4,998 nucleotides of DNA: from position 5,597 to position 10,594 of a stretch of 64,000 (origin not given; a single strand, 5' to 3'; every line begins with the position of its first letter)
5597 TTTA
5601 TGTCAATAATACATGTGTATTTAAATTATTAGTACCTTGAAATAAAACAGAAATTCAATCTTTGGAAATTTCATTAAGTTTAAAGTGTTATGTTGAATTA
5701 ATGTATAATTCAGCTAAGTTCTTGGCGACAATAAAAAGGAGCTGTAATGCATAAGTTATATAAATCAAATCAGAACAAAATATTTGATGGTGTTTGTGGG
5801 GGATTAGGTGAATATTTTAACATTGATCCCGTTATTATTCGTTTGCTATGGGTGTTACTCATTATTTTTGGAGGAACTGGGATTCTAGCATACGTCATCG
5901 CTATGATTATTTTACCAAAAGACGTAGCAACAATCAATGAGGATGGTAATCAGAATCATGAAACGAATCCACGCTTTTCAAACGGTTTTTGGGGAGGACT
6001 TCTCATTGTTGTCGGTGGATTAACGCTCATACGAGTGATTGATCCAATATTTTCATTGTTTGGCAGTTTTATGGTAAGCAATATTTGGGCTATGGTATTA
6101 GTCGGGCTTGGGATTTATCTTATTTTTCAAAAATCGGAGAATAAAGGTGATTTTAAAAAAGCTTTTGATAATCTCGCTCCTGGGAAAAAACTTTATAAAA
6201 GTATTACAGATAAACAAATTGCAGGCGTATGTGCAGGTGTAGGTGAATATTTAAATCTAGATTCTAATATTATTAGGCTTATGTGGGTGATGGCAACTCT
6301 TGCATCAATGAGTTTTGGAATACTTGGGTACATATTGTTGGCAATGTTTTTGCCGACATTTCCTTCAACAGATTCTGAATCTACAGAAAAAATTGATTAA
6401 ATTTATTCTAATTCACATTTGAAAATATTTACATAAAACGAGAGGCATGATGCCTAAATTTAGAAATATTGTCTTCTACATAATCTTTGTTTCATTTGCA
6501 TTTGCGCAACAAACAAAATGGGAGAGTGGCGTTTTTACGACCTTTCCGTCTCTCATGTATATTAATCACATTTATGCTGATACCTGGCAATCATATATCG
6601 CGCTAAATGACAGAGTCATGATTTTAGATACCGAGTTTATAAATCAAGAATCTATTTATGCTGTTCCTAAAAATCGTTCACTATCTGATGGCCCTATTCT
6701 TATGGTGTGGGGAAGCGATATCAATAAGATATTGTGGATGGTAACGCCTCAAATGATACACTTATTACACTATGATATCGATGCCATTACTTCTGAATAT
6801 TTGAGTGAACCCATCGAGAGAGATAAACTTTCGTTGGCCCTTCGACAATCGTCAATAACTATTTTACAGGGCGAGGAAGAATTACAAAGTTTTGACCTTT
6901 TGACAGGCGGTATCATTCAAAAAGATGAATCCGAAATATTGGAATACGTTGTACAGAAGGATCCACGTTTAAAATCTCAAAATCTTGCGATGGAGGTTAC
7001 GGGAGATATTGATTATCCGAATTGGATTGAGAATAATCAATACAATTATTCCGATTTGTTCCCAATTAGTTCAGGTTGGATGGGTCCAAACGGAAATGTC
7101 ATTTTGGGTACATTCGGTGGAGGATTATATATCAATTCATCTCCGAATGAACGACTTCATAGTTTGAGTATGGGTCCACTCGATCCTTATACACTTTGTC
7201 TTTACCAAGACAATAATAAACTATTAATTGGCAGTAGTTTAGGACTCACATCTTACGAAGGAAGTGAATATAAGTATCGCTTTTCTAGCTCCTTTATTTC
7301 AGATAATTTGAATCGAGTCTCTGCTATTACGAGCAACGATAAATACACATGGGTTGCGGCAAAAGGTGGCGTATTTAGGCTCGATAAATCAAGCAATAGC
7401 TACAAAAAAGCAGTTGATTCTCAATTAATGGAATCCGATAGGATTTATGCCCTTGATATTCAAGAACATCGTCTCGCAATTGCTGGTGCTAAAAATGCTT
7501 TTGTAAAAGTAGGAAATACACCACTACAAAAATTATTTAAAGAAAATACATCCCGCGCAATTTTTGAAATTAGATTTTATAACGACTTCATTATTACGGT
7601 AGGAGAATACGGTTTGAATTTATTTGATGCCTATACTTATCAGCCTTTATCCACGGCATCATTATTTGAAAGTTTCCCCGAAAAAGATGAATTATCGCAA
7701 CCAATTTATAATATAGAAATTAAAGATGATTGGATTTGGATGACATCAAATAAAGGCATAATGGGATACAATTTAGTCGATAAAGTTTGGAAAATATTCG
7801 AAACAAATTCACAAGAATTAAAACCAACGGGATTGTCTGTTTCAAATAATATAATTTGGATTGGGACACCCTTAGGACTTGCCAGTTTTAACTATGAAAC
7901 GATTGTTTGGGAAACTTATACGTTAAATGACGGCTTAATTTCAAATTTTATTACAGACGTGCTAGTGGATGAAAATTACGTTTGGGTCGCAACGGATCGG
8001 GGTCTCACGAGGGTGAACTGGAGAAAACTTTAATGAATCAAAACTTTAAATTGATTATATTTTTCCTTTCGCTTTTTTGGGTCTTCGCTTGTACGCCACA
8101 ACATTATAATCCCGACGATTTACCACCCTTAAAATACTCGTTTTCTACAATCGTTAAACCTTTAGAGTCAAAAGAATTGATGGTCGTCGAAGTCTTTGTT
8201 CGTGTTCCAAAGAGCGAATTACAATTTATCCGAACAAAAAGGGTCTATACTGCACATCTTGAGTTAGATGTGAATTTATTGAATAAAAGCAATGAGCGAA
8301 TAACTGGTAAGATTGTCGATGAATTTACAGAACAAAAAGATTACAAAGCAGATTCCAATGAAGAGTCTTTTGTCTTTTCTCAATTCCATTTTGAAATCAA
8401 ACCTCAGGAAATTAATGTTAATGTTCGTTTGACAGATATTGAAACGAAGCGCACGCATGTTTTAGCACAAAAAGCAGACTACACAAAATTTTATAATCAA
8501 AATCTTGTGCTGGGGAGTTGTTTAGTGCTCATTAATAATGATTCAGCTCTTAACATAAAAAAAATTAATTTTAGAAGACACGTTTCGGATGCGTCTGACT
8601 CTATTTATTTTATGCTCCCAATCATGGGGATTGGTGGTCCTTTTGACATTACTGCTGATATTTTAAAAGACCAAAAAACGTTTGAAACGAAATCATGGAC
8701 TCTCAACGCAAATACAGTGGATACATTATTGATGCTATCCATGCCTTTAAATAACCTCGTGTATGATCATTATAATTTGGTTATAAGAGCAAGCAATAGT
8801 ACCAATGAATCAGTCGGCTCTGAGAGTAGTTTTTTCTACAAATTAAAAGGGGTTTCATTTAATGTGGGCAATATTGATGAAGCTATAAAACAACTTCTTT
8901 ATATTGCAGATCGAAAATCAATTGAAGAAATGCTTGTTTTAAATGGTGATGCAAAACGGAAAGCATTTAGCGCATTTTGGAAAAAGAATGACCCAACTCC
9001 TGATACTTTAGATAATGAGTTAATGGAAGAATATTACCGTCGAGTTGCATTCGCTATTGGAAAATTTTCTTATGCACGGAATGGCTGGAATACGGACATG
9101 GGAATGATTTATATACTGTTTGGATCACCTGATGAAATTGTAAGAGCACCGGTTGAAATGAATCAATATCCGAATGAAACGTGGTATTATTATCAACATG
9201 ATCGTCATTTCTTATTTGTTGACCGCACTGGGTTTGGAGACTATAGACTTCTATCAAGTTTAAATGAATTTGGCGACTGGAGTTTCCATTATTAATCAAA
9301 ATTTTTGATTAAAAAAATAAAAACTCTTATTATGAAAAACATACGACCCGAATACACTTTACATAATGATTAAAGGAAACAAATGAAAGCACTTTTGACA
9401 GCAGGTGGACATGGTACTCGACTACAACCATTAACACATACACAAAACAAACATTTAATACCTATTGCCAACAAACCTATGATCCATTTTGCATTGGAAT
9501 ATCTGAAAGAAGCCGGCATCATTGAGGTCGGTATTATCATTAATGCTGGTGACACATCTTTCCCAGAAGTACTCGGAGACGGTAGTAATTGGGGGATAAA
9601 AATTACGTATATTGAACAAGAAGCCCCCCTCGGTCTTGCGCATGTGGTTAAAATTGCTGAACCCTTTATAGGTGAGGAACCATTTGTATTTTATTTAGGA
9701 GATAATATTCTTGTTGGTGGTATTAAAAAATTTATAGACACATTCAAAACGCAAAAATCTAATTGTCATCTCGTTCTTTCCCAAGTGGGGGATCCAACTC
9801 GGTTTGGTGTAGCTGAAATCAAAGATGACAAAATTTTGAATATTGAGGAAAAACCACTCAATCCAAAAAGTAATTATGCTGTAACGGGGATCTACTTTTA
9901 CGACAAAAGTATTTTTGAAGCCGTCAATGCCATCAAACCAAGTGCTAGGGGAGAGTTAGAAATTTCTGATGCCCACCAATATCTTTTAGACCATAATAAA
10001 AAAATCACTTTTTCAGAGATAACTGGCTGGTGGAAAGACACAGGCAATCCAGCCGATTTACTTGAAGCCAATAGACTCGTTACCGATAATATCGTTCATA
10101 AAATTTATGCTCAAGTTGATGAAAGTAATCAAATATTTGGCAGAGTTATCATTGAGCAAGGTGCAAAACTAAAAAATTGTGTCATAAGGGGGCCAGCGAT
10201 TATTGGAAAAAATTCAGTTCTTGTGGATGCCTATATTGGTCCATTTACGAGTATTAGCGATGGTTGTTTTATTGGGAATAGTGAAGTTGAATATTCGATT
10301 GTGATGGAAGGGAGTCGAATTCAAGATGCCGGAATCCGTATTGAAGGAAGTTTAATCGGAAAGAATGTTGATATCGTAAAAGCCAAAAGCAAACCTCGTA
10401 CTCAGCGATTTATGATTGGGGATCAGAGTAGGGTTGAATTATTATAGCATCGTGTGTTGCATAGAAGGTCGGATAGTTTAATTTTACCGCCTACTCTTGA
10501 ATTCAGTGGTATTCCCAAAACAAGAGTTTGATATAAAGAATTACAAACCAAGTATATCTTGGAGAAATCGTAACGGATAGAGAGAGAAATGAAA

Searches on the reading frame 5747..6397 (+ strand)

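Call 56: search_protein_families(library=pfam, proteins=[window:5747-6397:+], max_evalue=0.00001)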
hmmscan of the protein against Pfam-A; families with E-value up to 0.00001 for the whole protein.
window:5747-6397:+ (217 aa): 1 family
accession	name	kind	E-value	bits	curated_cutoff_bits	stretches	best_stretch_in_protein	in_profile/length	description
PF04024.17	PspC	-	4.2e-42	142.2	25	2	3-58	2-57/58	PspC domain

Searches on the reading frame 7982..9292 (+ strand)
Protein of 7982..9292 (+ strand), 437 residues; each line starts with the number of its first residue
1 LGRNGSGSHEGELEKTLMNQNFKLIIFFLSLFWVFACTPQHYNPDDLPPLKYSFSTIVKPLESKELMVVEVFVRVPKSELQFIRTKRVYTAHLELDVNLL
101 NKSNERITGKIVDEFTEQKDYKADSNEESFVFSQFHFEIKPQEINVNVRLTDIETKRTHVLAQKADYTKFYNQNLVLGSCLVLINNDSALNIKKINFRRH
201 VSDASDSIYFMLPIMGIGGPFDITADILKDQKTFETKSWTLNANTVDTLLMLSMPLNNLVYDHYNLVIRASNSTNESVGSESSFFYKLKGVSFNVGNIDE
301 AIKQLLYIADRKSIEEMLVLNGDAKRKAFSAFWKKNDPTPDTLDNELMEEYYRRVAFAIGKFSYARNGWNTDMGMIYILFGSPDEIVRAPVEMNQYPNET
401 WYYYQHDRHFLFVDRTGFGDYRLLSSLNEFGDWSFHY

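Call 56: search_protein_families(library=pfam, proteins=[window:7982-9292:+], max_evalue=0.00001)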
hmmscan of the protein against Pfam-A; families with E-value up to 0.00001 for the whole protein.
window:7982-9292:+ (437 aa): 1 family
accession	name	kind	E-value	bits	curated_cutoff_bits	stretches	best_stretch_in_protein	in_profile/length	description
PF20094.4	GWxTD_dom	-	2e-20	73.7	26.9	1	295-407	27-130/172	GWxTD domain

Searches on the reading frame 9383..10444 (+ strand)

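Call 56: search_protein_families(library=pfam, proteins=[window:9383-10444:+], max_evalue=0.00001)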
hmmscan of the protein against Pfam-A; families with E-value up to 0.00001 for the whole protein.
window:9383-10444:+ (354 aa): 2 families
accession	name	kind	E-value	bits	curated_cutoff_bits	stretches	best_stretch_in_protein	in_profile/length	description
PF00483.29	NTP_transferase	-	6.4e-54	183.5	21.2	1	2-235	1-244/245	Nucleotidyl transferase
PF25084.1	LbH_EIF2B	-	5.6e-08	33.2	54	1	235-332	8-100/105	EIF2B subunit epsilon LbH domain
